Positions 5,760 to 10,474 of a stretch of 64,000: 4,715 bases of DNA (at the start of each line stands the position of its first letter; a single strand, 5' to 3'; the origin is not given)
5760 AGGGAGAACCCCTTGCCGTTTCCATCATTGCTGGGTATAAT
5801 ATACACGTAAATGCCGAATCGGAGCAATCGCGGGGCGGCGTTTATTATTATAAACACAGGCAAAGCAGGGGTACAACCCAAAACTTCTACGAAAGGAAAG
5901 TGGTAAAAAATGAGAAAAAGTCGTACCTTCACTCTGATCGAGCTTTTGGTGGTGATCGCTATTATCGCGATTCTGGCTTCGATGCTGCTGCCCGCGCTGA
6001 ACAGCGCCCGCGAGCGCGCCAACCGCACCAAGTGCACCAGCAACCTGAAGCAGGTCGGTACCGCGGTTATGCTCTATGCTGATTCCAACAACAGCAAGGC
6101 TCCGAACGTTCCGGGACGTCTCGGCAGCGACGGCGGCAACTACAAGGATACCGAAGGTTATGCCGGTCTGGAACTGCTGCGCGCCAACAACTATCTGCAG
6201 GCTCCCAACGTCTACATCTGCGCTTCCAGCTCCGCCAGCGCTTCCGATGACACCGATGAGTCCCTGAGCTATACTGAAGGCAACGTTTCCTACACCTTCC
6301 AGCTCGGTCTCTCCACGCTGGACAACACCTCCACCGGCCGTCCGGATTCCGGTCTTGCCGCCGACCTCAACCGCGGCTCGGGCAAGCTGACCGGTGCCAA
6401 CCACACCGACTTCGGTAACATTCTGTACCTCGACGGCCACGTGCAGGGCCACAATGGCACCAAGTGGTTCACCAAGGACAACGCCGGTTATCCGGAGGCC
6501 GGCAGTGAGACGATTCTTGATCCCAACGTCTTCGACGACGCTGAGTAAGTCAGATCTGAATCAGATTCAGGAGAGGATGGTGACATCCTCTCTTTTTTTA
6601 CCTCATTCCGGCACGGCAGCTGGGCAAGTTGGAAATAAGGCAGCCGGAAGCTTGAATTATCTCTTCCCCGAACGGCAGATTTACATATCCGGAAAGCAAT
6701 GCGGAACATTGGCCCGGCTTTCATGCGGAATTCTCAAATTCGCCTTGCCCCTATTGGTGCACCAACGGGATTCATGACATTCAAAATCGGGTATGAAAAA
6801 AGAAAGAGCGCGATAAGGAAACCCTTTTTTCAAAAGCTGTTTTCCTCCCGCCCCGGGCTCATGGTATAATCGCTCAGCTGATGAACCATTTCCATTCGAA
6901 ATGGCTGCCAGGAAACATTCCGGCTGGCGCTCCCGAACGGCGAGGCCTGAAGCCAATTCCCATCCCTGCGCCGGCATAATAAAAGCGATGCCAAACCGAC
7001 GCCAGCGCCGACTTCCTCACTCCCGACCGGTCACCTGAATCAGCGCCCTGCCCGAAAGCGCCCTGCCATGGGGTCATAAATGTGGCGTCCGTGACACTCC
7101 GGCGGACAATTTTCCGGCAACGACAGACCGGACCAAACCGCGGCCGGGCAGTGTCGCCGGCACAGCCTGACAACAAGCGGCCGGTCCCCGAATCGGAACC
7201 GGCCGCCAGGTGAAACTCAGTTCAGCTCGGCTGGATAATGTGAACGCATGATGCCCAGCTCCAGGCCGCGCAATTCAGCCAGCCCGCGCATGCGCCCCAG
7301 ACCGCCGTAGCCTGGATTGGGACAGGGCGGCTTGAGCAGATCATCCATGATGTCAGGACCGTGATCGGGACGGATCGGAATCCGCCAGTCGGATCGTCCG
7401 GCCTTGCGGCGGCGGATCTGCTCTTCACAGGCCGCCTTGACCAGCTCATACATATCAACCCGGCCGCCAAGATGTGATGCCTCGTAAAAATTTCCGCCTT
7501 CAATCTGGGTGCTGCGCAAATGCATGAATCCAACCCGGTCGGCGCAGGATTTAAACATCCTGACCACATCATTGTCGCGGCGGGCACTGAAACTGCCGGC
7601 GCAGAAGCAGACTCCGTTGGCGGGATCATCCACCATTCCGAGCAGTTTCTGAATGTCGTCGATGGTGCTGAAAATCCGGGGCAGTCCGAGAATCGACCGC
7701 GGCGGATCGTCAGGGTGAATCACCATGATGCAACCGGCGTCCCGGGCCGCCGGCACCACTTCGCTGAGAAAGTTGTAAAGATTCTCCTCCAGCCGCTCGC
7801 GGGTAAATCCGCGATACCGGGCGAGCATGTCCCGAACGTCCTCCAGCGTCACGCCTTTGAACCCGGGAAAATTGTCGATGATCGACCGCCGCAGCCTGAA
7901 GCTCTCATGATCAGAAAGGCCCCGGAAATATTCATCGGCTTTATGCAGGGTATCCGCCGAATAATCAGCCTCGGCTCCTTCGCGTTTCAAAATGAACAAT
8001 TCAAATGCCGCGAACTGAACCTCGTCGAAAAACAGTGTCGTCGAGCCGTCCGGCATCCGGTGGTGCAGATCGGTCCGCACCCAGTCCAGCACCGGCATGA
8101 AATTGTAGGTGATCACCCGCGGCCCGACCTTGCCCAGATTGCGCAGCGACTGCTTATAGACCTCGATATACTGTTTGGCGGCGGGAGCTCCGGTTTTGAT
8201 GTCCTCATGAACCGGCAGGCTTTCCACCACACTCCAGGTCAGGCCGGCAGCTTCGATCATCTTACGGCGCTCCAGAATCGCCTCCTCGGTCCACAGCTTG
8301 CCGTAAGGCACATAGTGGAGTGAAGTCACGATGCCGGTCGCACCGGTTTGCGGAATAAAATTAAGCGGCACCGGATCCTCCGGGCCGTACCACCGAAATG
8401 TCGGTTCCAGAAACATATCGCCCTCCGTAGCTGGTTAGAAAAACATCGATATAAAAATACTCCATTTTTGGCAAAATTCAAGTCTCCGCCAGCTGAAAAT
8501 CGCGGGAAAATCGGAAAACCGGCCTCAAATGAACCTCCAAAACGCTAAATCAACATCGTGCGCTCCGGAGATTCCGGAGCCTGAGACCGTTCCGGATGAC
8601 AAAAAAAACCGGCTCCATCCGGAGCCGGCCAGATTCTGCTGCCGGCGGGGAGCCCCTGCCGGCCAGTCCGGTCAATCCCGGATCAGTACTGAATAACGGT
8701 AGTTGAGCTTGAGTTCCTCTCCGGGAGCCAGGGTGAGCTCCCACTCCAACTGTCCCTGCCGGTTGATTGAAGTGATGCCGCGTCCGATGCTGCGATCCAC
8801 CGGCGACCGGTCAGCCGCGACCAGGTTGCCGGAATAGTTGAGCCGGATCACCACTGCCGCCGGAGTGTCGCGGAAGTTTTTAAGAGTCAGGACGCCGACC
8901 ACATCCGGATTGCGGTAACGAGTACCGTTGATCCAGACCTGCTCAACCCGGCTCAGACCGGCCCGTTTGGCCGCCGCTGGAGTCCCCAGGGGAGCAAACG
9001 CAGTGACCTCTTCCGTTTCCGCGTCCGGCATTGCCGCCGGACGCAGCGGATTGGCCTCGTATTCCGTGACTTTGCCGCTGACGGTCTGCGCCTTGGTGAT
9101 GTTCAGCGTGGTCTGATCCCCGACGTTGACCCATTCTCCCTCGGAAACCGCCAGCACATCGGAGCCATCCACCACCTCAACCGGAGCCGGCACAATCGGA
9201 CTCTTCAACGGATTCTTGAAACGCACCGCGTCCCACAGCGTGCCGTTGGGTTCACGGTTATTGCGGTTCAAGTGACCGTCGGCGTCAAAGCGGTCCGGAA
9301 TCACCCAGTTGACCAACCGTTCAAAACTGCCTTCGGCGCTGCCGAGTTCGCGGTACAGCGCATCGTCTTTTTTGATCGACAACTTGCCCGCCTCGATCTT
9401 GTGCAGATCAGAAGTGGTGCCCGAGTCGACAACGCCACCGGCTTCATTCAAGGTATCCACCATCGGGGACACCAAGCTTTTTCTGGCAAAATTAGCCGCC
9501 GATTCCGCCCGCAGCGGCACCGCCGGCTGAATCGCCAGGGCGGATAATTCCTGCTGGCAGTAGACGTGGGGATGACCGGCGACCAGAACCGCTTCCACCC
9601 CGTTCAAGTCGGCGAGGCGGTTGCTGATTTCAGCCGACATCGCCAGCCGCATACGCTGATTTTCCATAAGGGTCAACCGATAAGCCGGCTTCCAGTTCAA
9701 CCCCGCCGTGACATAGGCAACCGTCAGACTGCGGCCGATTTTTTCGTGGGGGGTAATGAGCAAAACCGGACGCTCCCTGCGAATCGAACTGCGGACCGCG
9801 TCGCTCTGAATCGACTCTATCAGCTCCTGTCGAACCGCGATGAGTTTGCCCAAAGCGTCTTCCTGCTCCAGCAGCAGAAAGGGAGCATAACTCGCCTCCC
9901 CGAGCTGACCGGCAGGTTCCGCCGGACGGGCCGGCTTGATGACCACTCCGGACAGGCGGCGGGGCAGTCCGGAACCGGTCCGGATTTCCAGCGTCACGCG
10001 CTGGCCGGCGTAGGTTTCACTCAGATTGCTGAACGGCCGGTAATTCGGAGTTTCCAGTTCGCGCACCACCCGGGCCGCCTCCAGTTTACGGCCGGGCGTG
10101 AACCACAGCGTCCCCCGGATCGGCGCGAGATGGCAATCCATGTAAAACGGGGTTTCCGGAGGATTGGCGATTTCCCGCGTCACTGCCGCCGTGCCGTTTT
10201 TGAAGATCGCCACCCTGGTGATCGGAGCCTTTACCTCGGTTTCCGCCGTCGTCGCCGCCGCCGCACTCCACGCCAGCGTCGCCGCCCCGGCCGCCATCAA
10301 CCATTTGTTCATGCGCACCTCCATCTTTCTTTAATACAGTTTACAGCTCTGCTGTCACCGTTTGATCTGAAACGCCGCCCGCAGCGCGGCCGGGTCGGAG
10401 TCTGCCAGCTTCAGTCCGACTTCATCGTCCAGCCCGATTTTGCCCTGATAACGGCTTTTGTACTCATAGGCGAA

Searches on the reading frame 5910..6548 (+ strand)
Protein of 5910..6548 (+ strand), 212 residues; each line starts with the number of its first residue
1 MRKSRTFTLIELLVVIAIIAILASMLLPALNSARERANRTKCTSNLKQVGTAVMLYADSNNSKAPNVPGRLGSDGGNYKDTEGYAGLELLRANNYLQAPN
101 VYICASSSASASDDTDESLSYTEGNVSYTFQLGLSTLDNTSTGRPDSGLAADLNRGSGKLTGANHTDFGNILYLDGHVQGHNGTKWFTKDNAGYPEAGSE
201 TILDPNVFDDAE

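Call 11: search_protein_families(library=pfam, proteins=[window:5910-6548:+], max_evalue=0.001)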
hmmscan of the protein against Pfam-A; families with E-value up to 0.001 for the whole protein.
window:5910-6548:+ (212 aa): 2 families
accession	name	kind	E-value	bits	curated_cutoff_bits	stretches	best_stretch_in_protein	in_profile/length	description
PF07963.17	N_methyl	-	3.5e-07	30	21.2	1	1-27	1-27/27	Prokaryotic N-terminal methylation motif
PF07596.16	SBP_bac_10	-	9.1e-06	26.3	23.3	1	32-67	2-36/268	Protein of unknown function (DUF1559)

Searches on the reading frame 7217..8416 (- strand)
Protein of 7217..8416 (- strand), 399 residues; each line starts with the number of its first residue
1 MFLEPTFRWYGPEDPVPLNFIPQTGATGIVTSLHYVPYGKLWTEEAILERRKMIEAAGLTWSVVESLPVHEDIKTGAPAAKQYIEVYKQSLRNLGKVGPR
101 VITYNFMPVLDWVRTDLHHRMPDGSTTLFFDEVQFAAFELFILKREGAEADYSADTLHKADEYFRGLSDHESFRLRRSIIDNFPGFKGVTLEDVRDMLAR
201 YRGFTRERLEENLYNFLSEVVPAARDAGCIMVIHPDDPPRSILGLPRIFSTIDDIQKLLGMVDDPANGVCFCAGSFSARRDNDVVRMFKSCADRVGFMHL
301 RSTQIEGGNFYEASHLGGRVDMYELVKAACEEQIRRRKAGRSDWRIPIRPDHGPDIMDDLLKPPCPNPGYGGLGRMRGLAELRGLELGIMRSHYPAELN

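Call 11: search_protein_families(library=pfam, proteins=[window:7217-8416:-], max_evalue=0.001)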
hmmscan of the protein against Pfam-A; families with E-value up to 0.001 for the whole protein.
window:7217-8416:- (399 aa): 2 families
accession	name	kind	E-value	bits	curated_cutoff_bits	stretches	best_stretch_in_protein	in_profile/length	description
PF03786.19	UxuA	-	9.4e-110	367.1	23.7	1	5-388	3-349/352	D-mannonate dehydratase (UxuA)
PF01261.30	AP_endonuc_2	-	1.5e-07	31.8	31.1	1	201-309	92-194/249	Xylose isomerase-like TIM barrel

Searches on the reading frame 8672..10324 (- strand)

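Call 11: search_protein_families(library=pfam, proteins=[window:8672-10324:-], max_evalue=0.001)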
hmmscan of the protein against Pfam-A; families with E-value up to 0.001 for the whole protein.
window:8672-10324:- (550 aa): 1 family
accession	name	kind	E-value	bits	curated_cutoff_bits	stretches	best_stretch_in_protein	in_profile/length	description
PF13598.12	DUF4139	-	5.9e-09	36.4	31.8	1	200-546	1-201/205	Domain of unknown function (DUF4139)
